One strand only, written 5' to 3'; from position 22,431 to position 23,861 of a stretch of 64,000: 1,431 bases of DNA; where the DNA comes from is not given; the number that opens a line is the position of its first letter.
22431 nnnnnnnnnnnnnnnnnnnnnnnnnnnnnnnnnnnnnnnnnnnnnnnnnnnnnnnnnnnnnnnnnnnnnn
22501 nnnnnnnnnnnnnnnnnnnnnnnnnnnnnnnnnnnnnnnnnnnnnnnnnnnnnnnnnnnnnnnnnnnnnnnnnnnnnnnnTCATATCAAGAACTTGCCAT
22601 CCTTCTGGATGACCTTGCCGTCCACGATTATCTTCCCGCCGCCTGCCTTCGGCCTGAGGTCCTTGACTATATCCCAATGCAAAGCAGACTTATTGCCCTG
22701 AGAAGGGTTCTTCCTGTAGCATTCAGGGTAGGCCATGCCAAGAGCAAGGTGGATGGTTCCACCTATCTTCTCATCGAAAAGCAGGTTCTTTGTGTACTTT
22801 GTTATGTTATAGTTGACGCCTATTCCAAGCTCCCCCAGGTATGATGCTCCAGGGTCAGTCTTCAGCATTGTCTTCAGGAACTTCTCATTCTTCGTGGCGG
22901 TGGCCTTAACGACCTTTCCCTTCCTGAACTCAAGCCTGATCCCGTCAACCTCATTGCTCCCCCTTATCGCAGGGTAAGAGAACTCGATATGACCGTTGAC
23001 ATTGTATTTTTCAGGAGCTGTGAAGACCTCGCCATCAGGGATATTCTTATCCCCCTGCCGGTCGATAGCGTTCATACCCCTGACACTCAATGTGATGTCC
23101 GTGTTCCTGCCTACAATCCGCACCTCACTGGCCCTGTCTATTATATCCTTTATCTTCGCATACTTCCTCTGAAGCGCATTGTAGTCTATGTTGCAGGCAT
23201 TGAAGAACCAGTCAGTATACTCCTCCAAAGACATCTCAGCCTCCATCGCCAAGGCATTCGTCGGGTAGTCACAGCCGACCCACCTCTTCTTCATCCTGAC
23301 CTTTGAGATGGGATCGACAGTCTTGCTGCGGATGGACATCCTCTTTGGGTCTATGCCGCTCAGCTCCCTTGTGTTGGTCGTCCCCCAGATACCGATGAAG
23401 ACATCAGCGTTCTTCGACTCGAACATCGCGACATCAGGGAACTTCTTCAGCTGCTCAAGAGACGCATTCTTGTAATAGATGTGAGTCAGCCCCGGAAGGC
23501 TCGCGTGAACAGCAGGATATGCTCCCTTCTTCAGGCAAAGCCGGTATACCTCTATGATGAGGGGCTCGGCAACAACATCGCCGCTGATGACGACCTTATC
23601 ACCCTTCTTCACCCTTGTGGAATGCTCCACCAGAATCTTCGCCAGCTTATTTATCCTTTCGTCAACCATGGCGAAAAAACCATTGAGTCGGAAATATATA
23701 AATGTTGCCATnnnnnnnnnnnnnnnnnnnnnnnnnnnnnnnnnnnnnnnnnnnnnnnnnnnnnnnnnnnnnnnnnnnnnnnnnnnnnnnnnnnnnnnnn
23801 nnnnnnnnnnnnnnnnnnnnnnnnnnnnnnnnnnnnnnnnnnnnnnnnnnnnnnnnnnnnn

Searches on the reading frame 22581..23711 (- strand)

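Call 41: search_protein_families(library=pfam, proteins=[window:22581-23711:-], max_evalue=0.001)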
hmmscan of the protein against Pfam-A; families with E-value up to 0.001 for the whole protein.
window:22581-23711:- (376 aa): 1 family
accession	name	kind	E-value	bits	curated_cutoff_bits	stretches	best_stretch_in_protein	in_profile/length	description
PF02073.20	Peptidase_M29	-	6.6e-73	246.3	27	1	17-354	2-386/406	Thermophilic metalloprotease (M29)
